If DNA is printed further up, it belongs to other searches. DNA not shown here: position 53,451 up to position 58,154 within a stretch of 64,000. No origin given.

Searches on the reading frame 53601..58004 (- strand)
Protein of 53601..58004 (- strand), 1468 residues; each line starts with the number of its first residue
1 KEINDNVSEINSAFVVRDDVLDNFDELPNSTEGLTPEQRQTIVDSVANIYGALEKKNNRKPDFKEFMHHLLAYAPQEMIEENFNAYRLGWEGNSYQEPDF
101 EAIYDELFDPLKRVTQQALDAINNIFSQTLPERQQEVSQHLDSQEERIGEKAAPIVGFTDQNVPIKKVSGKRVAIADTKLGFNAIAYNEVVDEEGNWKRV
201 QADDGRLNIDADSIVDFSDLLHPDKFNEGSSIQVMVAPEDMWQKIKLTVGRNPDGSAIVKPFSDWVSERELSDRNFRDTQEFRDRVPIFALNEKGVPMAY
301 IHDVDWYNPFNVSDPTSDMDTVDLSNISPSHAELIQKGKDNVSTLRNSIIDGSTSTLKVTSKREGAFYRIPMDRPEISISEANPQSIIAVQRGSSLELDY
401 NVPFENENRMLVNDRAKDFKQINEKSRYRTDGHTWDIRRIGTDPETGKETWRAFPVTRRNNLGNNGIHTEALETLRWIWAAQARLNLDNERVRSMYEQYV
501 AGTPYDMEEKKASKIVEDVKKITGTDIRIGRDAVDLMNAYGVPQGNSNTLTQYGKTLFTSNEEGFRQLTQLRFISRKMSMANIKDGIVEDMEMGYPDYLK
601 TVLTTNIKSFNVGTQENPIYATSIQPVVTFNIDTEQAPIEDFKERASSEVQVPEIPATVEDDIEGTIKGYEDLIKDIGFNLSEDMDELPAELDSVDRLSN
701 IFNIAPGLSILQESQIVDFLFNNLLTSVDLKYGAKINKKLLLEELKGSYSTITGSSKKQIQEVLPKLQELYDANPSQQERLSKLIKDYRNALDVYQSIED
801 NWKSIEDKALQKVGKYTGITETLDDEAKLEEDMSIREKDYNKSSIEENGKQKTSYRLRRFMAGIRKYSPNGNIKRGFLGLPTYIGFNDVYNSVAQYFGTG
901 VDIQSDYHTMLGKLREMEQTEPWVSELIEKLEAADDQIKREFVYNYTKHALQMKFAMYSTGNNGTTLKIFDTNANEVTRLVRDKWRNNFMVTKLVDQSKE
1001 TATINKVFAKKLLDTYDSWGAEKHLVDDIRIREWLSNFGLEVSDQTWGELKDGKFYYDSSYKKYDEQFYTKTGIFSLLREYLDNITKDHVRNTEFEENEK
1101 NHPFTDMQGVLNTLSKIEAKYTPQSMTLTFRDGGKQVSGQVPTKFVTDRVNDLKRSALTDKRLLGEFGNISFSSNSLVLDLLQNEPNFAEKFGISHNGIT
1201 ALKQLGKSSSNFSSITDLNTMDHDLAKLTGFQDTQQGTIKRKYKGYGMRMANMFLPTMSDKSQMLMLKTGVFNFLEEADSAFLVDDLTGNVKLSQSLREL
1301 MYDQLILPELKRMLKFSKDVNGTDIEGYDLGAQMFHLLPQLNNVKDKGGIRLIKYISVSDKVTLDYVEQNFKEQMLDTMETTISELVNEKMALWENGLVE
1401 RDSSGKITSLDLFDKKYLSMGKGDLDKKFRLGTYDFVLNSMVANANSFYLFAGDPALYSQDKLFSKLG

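Call 29: search_dna_similar(query=window:53601-58004:-, collection=phages, mode=protein, max_rows=25)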
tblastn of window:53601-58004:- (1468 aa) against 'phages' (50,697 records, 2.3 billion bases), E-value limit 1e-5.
Records with a match: 29; places in all: 29; records where one place covers at least 80% of the query: 29.
Best place of each record, by identity: <60% 29.
By first word of the organism name: Flavobacterium 29.
By host as written in the record: Flavobacterium psychrophilum 950106-1/1 12; Flavobacterium psychrophilum 020612-2/1 3; Flavobacterium psychrophilum strain FPS-D10 3; Flavobacterium psychrophilum FPS-D15 2; Flavobacterium psychrophilum FPS-D10 2; Flavobacterium psychrophilum strain FPS-D15 2; Flavobacterium psychrophilum 1; Flavobacterium psychrophilum FPS-D2 1; and 3 more.
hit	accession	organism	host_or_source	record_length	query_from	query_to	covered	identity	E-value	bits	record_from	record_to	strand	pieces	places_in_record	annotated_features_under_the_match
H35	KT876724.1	Flavobacterium phage FpV4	Flavobacterium psychrophilum 950106-1/1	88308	3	1468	100%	33.6%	0e+0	781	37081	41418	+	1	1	putative structural protein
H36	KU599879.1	Flavobacterium phage Fpv3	Flavobacterium psychrophilum 950106-1/1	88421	3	1468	100%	33.6%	0e+0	781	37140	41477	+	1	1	structural protein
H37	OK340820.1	Flavobacterium phage FpV4-1.1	Flavobacterium psychrophilum 020612-2/1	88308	3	1468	100%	33.6%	0e+0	781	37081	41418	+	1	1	record has no annotation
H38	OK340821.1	Flavobacterium phage FpV4-1.2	Flavobacterium psychrophilum 020612-2/1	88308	3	1468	100%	33.6%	0e+0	781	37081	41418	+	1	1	record has no annotation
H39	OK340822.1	Flavobacterium phage FpV4-1.3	Flavobacterium psychrophilum 020612-2/1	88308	3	1468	100%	33.6%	0e+0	781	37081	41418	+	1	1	record has no annotation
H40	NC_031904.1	Flavobacterium phage Fpv3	Flavobacterium psychrophilum 950106-1/1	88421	3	1468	100%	33.6%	0e+0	781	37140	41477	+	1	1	virion structural protein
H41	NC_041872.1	Flavobacterium phage FpV4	Flavobacterium psychrophilum 950106-1/1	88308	3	1468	100%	33.6%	0e+0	781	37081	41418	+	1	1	virion structural protein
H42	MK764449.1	Flavobacterium phage FPSV-S29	Flavobacterium psychrophilum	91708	20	1468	99%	33.6%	0e+0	790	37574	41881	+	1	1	structural protein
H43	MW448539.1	Flavobacterium phage FPSV-D24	Flavobacterium psychrophilum strain ...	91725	20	1468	99%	33.6%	0e+0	790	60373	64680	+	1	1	record has no annotation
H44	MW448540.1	Flavobacterium phage FPSV-D25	Flavobacterium psychrophilum strain ...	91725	20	1468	99%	33.6%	0e+0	790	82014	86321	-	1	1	record has no annotation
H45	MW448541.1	Flavobacterium phage FPSV-D27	Flavobacterium psychrophilum strain ...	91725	20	1468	99%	33.6%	0e+0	790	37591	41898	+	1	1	record has no annotation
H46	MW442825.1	Flavobacterium phage FPSV-D5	Flavobacterium psychrophilum FPS-D15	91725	20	1468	99%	33.6%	0e+0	790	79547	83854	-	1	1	record has no annotation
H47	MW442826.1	Flavobacterium phage FPSV-D9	Flavobacterium psychrophilum FPS-D15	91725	20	1468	99%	33.6%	0e+0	790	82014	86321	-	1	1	record has no annotation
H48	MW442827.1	Flavobacterium phage FPSV-D12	Flavobacterium psychrophilum FPS-D2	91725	20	1468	99%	33.6%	0e+0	790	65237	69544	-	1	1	record has no annotation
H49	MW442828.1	Flavobacterium phage FPSV-D13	Flavobacterium psychrophilum FPS-D10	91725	20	1468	99%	33.6%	0e+0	790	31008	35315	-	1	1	record has no annotation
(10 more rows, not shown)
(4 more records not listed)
